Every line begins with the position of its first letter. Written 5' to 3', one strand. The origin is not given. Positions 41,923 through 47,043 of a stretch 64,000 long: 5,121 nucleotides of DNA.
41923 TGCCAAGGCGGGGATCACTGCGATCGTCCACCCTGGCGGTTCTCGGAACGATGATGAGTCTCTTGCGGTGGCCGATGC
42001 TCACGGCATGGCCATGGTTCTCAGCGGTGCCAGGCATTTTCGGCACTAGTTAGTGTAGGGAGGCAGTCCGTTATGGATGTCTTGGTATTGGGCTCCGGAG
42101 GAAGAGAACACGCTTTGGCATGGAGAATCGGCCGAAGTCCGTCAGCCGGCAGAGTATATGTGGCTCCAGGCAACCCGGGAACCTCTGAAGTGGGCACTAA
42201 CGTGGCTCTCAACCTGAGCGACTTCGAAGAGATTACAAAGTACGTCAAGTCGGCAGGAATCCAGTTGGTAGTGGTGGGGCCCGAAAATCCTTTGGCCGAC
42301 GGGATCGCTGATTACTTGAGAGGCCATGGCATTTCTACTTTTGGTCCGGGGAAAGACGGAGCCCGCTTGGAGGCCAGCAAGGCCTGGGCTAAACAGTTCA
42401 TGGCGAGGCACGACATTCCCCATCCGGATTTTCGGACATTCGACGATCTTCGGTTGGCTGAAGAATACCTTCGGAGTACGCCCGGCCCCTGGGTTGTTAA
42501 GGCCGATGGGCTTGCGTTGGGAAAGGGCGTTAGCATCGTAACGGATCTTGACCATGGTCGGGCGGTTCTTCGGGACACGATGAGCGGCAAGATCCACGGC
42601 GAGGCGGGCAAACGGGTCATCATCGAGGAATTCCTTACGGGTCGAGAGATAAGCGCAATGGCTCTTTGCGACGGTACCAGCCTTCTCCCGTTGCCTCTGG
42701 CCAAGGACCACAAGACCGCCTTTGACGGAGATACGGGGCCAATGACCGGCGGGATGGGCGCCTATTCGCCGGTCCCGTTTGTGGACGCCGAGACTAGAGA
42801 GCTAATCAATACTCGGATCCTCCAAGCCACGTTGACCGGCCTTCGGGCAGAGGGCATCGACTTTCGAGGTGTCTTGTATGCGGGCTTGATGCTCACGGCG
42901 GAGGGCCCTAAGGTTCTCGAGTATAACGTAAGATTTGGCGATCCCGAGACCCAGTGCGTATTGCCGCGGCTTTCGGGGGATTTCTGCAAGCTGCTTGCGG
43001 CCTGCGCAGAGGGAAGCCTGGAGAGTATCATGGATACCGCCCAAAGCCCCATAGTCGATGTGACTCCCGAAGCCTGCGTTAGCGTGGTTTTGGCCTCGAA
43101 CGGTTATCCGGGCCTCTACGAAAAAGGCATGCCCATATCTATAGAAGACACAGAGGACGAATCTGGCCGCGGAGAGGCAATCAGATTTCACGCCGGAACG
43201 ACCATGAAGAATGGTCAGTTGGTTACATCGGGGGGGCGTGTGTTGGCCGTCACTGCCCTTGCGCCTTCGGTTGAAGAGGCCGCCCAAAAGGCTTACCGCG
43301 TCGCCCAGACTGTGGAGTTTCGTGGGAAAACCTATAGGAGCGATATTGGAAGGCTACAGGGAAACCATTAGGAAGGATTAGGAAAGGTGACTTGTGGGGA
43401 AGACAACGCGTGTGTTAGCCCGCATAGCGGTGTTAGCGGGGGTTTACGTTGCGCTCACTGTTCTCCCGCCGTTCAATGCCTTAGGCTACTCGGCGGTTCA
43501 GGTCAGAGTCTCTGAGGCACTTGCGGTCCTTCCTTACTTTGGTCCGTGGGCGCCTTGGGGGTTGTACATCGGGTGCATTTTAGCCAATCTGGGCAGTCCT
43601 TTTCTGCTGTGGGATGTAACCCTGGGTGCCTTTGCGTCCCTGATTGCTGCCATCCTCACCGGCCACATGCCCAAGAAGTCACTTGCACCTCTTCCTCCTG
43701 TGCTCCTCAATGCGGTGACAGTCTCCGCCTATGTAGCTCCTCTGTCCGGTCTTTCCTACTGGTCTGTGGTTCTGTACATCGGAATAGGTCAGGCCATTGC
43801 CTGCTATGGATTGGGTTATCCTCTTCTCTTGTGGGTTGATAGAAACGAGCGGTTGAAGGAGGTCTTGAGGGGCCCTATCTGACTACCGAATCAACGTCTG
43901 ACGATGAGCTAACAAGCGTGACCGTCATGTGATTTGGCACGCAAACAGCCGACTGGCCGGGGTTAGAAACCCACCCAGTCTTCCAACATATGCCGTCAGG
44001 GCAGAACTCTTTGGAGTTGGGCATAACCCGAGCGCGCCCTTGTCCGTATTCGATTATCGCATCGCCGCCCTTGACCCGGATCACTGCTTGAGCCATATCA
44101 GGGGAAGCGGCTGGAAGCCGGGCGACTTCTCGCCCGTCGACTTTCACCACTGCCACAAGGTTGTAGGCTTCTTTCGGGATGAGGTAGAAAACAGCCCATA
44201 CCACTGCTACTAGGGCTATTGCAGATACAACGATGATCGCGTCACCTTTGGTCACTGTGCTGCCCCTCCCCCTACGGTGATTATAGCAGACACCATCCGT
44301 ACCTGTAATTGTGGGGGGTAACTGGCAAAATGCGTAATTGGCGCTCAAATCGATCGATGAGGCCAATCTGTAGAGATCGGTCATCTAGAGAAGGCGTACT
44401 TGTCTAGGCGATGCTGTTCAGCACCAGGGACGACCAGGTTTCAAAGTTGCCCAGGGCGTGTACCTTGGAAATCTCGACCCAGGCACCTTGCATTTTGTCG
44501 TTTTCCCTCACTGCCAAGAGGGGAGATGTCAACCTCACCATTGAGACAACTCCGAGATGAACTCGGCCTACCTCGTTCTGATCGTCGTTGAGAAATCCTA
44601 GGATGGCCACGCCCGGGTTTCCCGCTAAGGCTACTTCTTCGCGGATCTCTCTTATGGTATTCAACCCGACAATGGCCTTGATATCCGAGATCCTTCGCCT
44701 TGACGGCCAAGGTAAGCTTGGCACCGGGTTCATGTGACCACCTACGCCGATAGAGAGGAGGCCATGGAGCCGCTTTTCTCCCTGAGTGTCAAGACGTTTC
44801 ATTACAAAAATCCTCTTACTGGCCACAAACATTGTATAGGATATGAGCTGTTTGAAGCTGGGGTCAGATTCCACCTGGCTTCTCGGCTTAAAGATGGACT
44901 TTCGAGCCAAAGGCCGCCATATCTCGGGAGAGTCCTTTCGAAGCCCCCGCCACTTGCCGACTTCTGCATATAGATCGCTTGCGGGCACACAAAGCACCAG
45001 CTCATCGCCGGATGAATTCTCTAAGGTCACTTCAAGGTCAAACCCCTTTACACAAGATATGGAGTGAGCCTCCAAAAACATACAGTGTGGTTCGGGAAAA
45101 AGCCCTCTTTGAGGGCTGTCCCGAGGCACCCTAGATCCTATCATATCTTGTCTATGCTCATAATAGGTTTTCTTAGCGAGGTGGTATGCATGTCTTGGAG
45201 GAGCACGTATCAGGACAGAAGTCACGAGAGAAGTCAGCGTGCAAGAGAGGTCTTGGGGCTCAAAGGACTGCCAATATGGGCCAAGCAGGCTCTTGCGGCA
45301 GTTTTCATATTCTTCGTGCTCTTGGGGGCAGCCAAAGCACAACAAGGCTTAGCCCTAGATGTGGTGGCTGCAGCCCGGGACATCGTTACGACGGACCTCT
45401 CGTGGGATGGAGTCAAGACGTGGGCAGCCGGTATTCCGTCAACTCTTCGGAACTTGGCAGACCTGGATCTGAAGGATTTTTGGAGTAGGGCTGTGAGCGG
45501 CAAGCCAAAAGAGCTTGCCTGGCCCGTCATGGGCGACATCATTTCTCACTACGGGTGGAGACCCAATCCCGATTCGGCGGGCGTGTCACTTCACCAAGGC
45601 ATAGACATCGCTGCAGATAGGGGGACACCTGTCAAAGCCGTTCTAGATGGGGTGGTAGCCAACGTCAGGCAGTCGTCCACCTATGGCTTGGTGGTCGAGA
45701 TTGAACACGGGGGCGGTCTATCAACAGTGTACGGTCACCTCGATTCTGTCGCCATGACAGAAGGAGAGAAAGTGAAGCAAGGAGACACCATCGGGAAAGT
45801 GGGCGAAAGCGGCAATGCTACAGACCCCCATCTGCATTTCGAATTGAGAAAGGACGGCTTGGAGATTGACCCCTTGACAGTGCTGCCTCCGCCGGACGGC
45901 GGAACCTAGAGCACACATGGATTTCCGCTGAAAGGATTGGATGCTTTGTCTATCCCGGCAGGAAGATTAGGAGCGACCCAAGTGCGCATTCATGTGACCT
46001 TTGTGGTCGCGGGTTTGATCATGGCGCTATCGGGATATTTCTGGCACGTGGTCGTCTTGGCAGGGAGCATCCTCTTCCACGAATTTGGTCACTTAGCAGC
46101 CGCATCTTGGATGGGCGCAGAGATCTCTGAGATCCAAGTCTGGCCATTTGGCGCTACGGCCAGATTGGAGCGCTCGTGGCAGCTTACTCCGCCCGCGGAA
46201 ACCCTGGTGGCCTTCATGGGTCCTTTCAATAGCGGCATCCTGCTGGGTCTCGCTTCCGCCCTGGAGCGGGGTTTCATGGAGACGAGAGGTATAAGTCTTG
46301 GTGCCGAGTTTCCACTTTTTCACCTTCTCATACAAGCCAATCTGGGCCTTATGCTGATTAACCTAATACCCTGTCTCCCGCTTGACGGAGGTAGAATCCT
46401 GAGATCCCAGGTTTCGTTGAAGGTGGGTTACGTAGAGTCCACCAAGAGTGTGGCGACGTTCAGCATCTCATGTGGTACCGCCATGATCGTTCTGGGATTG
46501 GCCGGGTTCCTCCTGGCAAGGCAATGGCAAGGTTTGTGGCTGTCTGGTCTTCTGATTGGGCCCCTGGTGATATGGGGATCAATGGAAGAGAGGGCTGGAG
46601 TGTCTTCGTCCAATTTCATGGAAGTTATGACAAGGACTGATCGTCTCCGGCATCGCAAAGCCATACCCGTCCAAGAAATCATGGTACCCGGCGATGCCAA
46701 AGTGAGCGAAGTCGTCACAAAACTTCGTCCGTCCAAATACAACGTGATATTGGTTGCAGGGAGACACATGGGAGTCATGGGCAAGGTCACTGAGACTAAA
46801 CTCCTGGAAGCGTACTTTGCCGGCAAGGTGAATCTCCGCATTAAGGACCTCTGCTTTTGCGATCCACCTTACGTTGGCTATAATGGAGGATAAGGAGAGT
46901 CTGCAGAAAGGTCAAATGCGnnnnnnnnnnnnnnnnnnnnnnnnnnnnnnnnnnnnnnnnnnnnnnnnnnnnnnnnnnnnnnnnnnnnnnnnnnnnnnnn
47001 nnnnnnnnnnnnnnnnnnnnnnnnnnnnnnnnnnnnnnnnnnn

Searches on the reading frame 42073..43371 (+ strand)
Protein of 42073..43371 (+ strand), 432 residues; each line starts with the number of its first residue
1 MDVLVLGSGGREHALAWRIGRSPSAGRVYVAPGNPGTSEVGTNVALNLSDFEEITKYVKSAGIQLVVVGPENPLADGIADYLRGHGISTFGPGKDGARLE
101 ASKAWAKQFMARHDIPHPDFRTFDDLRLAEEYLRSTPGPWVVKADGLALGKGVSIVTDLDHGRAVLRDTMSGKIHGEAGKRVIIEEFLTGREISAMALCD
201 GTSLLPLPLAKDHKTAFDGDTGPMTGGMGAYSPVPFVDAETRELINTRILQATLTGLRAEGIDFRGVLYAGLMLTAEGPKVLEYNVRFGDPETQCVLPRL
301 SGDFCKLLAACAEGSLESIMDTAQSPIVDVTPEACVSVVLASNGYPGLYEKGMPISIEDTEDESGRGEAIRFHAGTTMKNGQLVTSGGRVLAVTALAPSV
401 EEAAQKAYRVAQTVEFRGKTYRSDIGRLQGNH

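Call 28: search_protein_families(library=pfam, proteins=[window:42073-43371:+], max_evalue=0.001)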
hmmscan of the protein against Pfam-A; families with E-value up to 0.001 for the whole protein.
window:42073-43371:+ (432 aa): 4 families
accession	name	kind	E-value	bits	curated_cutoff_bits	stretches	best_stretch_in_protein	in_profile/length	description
PF01071.24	GARS_A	-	8e-74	248.1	27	1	101-293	1-194/194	Phosphoribosylglycinamide synthetase, ATP-grasp (A) domain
PF02844.21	GARS_N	-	1.3e-35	122.5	29.5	1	1-100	1-100/100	Phosphoribosylglycinamide synthetase, N domain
PF02843.22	GARS_C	-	1.5e-30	105.8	34.8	1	335-427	1-91/92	Phosphoribosylglycinamide synthetase, C domain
PF02655.19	ATP-grasp_3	-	0.00025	21.6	23.2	1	107-288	8-157/160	ATP-grasp domain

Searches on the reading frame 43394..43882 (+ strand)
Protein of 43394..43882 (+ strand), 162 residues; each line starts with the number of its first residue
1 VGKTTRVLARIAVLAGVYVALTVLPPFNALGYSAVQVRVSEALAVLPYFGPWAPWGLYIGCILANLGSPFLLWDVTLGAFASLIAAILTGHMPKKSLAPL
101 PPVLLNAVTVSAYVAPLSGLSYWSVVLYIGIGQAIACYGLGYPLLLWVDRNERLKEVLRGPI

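Call 28: search_protein_families(library=pfam, proteins=[window:43394-43882:+], max_evalue=0.001)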
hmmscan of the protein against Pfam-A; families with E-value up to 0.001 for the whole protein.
window:43394-43882:+ (162 aa): 1 family
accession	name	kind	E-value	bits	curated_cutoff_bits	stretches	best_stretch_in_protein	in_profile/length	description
PF06177.16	QueT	-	3.2e-38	131.7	33.7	1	8-149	1-140/141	QueT transporter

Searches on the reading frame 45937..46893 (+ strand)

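Call 28: search_protein_families(library=pfam, proteins=[window:45937-46893:+], max_evalue=0.001)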
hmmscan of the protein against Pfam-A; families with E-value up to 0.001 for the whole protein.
window:45937-46893:+ (318 aa): 1 family
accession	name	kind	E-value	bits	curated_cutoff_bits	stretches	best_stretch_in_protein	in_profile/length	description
PF02163.28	Peptidase_M50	-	5.9e-16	58.9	27.2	2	38-103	3-93/221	Peptidase family M50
